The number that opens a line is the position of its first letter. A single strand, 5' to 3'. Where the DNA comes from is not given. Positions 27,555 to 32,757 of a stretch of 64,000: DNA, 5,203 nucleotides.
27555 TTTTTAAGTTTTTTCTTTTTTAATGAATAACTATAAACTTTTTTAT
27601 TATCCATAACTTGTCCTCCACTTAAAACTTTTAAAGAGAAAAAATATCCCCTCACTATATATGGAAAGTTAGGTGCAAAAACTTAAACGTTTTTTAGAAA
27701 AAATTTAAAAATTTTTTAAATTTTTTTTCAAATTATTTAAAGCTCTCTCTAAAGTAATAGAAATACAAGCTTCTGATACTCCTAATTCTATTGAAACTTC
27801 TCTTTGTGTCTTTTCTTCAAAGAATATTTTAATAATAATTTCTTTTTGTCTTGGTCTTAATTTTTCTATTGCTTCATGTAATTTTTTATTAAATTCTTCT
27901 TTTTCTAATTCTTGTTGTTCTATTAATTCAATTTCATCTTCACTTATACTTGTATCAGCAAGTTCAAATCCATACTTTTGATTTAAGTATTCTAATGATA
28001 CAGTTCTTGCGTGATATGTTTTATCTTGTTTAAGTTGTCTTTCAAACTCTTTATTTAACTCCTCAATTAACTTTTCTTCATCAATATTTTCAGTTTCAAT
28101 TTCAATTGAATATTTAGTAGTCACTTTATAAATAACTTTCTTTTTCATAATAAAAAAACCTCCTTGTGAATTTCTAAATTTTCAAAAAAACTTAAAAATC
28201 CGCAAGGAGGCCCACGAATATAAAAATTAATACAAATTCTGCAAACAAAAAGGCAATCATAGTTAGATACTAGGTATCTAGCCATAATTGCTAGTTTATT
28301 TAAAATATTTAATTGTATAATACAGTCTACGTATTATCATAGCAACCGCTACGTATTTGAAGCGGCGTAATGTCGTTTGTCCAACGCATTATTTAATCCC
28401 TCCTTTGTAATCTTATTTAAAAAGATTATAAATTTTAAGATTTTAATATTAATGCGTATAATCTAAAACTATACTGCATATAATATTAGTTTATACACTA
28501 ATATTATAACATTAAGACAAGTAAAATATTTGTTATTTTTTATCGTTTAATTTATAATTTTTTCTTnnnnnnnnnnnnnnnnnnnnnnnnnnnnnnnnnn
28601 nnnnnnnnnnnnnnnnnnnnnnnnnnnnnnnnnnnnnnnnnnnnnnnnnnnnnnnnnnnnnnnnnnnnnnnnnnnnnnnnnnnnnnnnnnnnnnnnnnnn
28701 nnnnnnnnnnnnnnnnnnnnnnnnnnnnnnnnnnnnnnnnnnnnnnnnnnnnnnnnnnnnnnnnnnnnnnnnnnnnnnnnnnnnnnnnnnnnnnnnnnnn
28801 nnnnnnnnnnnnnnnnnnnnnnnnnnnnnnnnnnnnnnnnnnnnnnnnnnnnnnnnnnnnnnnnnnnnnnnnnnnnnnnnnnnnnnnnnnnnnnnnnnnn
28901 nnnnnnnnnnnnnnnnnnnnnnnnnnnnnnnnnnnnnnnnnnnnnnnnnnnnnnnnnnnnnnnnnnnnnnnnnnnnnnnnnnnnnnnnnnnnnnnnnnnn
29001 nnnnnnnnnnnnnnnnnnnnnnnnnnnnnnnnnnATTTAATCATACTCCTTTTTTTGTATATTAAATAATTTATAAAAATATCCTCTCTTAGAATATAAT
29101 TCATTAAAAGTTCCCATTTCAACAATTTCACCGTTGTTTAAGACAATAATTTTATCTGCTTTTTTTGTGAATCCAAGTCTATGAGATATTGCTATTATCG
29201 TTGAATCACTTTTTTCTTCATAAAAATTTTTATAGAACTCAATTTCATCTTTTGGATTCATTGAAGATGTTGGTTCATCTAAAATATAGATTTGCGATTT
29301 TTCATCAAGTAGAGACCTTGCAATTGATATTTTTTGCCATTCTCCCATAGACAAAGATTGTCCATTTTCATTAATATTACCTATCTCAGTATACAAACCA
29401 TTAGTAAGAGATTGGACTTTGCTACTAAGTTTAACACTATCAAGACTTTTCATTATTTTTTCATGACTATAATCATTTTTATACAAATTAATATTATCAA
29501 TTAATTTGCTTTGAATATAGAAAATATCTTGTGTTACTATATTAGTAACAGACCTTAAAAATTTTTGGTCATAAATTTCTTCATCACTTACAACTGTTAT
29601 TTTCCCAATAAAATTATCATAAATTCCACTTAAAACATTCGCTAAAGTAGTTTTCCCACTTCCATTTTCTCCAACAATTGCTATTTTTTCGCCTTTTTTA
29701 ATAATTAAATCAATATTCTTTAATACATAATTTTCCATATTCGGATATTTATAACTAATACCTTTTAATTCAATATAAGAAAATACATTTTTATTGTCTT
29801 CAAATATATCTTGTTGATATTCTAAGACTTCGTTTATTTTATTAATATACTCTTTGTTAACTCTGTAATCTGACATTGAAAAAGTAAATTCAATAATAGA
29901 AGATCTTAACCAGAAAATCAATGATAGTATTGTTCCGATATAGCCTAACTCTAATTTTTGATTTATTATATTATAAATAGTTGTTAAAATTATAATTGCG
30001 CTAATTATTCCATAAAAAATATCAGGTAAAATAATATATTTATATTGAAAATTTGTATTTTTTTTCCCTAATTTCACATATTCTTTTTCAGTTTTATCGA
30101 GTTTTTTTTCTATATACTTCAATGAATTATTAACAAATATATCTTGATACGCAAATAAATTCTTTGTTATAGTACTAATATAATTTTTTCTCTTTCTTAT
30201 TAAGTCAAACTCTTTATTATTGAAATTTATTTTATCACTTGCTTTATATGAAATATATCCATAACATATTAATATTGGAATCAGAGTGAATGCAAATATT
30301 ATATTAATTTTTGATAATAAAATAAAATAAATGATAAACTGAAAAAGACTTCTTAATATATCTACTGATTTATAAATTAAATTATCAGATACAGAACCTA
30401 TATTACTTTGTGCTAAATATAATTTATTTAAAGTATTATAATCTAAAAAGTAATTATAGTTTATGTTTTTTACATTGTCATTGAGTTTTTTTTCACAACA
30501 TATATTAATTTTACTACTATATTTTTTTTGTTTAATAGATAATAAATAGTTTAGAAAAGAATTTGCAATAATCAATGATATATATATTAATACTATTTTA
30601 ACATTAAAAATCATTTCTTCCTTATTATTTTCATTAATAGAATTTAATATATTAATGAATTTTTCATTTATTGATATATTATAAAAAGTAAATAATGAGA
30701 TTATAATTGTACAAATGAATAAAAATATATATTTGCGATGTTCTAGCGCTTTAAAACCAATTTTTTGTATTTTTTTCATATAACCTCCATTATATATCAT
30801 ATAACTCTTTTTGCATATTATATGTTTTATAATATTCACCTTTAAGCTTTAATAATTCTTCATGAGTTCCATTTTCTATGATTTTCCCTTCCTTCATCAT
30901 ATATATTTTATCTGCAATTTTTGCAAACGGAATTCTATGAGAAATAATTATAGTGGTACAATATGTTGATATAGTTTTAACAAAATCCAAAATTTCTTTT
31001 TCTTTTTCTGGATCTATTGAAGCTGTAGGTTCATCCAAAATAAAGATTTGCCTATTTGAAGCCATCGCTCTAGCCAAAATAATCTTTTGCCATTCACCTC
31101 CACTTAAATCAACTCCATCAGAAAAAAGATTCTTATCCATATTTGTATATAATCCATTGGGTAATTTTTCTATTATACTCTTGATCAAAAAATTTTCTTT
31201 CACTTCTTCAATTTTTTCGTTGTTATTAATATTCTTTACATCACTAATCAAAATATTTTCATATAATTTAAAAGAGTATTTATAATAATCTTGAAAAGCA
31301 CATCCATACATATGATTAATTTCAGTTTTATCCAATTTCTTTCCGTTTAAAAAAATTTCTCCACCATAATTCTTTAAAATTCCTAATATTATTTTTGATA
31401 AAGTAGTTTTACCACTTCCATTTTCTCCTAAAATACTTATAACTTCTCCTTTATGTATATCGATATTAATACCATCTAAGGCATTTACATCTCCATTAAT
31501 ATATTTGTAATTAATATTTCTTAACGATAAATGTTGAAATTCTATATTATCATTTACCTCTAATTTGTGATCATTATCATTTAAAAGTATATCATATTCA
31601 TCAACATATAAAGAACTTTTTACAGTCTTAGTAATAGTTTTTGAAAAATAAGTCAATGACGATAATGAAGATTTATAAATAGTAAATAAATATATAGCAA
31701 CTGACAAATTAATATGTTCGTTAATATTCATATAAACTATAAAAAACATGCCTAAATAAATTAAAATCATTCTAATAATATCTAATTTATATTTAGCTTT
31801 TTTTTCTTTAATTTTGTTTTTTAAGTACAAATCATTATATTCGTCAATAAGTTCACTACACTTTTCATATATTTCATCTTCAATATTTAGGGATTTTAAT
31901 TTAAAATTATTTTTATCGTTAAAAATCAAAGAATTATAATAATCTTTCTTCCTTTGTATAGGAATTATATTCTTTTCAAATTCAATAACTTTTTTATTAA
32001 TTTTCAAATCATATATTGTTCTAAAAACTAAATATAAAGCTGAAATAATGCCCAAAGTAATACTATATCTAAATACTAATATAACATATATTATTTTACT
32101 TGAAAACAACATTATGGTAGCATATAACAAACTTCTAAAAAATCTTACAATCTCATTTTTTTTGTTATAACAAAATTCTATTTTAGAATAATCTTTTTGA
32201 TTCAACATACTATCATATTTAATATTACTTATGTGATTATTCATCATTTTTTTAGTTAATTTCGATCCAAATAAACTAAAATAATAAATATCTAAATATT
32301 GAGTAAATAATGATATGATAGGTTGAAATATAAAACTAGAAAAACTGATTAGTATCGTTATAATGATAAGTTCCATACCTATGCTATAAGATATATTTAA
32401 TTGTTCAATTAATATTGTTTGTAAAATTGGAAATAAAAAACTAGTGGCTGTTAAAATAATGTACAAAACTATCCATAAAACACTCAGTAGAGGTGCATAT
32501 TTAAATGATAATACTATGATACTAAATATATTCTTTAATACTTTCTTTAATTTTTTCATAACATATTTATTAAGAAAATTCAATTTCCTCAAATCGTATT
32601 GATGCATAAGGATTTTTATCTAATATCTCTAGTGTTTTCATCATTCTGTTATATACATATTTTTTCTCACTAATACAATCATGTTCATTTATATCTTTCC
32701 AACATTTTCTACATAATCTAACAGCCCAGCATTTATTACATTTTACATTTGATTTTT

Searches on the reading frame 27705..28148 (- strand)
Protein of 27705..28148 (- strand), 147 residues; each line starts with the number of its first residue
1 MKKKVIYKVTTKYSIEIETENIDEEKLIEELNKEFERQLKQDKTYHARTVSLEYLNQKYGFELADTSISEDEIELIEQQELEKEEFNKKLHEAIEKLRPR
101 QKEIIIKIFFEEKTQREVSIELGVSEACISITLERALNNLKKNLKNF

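Call 5: search_protein_families(library=pfam, proteins=[window:27705-28148:-], max_evalue=0.01)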
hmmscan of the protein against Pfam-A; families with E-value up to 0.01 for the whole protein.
window:27705-28148:- (147 aa): 3 families
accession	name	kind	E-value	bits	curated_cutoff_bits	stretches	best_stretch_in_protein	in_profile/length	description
PF04545.22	Sigma70_r4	-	2.6e-10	40.1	24.1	1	93-142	1-50/50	Sigma-70, region 4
PF08281.18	Sigma70_r4_2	-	8.7e-10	38.5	25.7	1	89-138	3-52/54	Sigma-70, region 4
PF16509.11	KORA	-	0.00012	22.7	26.7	1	89-144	8-62/84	TrfB plasmid transcriptional repressor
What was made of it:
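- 27705..28148 (-): Sigma-70 region-4-like 147-aa protein. Possible cluster regulator; membership is uncertain. Pfam Sigma70_r4 (call 5).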

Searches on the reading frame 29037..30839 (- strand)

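Call 5: search_protein_families(library=pfam, proteins=[window:29037-30839:-], max_evalue=0.01)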
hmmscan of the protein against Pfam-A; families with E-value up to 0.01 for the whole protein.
window:29037-30839:- (600 aa): 5 families
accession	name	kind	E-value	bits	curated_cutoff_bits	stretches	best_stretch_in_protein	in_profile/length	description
PF00005.33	ABC_tran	-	5.7e-24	85.7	25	1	373-525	1-137/137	ABC transporter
PF13304.12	AAA_21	-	2.6e-06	28.1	27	0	387-438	3-69/304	AAA domain, putative AbiEii toxin, Type IV TA system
PF00664.28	ABC_membrane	-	2.4e-05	24.6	28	1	38-311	2-270/274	ABC transporter transmembrane region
PF02463.25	SMC_N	-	0.00012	22.1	40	0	371-401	13-42/220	RecF/RecN/SMC N terminal domain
PF09818.15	ABC_ATPase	-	0.00066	19.2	23.2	0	378-421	75-120/283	P-loop domain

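Call 6: search_protein_families(library=ncbifam, proteins=[window:29037-30839:-], max_evalue=0.1)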
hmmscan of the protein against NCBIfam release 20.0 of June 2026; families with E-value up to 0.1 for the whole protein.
window:29037-30839:- (600 aa): 182 families (the best 25 are shown)
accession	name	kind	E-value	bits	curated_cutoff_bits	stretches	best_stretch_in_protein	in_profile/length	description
TIGR03375.1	type_I_sec_LssB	subfamily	7.7e-58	196.3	693.1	1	165-581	276-688/696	type I secretion system permease/ATPase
TIGR02203.1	MsbA_lipidA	equivalog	3.1e-56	191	602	1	59-598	35-572/572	lipid A export permease/ATP-binding protein MsbA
TIGR03796.1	NHLM_micro_ABC1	equivalog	1.4e-53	182.2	853.3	1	82-592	196-709/710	NHLP family bacteriocin export ABC transporter peptidase/permease/ATPase subunit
NF045513.1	HepA_fam_ABC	equivalog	1.5e-53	182.2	725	1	54-595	71-609/610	heterocyst formation ABC transporter subunit HepA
NF008364.0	PRK11160.1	equivalog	2.1e-53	181.8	630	1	164-592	144-572/575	heme ABC transporter ATP-binding protein/permease CydC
NF010178.0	PRK13657.1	equivalog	7.5e-46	156.7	733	1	337-594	315-569/588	glucan ABC transporter ATP-binding protein/ permease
TIGR03797.1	NHLM_micro_ABC2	equivalog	2.3e-45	155.3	709.4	1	26-595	128-685/686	NHLP bacteriocin export ABC transporter permease/ATPase subunit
NF008381.0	PRK11176.1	equivalog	3.7e-45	154.4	867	1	54-596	37-580/582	lipid A ABC transporter ATP-binding protein/permease MsbA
NF052233.1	CphA_assoc_ABC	equivalog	4.1e-45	154.4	880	1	334-599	489-747/766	cyanophycin metabolism-associated ABC transporter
TIGR02204.1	MsbA_rel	hypoth_equivalog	5.3e-45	154.1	780.4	1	211-595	190-575/576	ABC transporter, permease/ATP-binding protein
NF008056.1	PRK10790.1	equivalog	9.3e-45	153.2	746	1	293-597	276-577/584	SmdB family multidrug efflux ABC transporter permease/ATP-binding protein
TIGR02868.1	CydC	equivalog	9.7e-45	153.2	329.05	1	173-555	146-530/530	thiol reductant ABC exporter subunit CydC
TIGR01846.1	type_I_sec_HlyB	subfamily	1.8e-44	152.2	725.55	1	87-595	186-692/694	type I secretion system permease/ATPase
TIGR00958.1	3a01208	subfamily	3.7e-43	147.8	874.6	1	345-591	468-710/711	antigen peptide transporter 2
NF008379.0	PRK11174.1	equivalog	1.5e-42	146.1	684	1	368-597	361-586/588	heme ABC transporter permease/ATP-binding protein CydD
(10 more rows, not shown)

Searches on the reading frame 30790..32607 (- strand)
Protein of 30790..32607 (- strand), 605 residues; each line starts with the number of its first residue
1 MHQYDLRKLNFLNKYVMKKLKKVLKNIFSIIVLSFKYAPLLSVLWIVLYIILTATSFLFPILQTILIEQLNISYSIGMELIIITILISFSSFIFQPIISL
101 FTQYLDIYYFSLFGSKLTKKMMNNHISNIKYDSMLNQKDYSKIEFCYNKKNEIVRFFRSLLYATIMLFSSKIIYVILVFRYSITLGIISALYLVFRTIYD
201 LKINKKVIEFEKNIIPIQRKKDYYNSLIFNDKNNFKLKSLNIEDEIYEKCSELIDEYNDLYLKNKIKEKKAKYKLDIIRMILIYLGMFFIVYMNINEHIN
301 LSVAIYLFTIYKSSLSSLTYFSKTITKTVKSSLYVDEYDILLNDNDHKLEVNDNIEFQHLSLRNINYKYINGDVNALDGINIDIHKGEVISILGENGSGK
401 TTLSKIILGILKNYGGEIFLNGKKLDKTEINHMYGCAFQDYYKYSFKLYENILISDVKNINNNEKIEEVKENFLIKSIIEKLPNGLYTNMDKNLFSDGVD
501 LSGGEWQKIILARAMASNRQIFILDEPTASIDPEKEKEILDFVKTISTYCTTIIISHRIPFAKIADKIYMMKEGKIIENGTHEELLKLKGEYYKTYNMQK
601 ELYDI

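Call 5: search_protein_families(library=pfam, proteins=[window:30790-32607:-], max_evalue=0.01)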
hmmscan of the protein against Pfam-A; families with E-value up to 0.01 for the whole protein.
window:30790-32607:- (605 aa): 3 families
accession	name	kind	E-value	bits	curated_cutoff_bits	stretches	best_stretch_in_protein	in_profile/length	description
PF00005.33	ABC_tran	-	5.6e-26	92.2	25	1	377-529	1-137/137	ABC transporter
PF02463.25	SMC_N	-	1.6e-06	28.1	40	1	388-573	25-213/220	RecF/RecN/SMC N terminal domain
PF13304.12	AAA_21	-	0.00015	22.3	27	0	513-556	253-296/304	AAA domain, putative AbiEii toxin, Type IV TA system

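Call 6: search_protein_families(library=ncbifam, proteins=[window:30790-32607:-], max_evalue=0.1)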
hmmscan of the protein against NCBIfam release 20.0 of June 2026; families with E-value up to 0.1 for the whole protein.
window:30790-32607:- (605 aa): 186 families (the best 25 are shown)
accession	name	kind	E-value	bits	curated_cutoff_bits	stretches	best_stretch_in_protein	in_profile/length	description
TIGR02203.1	MsbA_lipidA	equivalog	1.3e-51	175.8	602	1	92-600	65-570/572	lipid A export permease/ATP-binding protein MsbA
TIGR03375.1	type_I_sec_LssB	subfamily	4.4e-50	170.7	693.1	1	165-587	269-690/696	type I secretion system permease/ATPase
TIGR03796.1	NHLM_micro_ABC1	equivalog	3.7e-48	164.3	853.3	1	45-594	159-707/710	NHLP family bacteriocin export ABC transporter peptidase/permease/ATPase subunit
TIGR03797.1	NHLM_micro_ABC2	equivalog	1.3e-45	156.1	709.4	1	37-595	135-681/686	NHLP bacteriocin export ABC transporter permease/ATPase subunit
TIGR01846.1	type_I_sec_HlyB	subfamily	3.5e-43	147.9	725.55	1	359-600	455-693/694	type I secretion system permease/ATPase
NF045513.1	HepA_fam_ABC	equivalog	1.5e-41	142.5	725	1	13-599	22-609/610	heterocyst formation ABC transporter subunit HepA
TIGR01193.1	bacteriocin_ABC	subfamily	6.6e-41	140.6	523.85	1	18-596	138-706/708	peptide cleavage/export ABC transporter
NF008364.0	PRK11160.1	equivalog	1.4e-40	139.5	630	1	318-596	297-572/575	heme ABC transporter ATP-binding protein/permease CydC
TIGR02204.1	MsbA_rel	hypoth_equivalog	9.6e-39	133.5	780.4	1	359-598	337-574/576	ABC transporter, permease/ATP-binding protein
TIGR04520.1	ECF_ATPase_1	equivalog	1.5e-38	132.8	315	1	361-589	2-227/269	energy-coupling factor transporter ATPase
NF008379.0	PRK11174.1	equivalog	1.7e-38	132.7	684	1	356-600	346-585/588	heme ABC transporter permease/ATP-binding protein CydD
TIGR02857.1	CydD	equivalog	2.1e-38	132.6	435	1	357-571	319-529/529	thiol reductant ABC exporter subunit CydD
NF052233.1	CphA_assoc_ABC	equivalog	4.1e-37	127.9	880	1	359-601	508-745/766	cyanophycin metabolism-associated ABC transporter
NF008381.0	PRK11176.1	equivalog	5.5e-37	127.4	867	1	25-599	14-579/582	lipid A ABC transporter ATP-binding protein/permease MsbA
TIGR01842.1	type_I_sec_PrtD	subfamily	1.2e-36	126.4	510.15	1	112-587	72-542/544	type I secretion system permease/ATPase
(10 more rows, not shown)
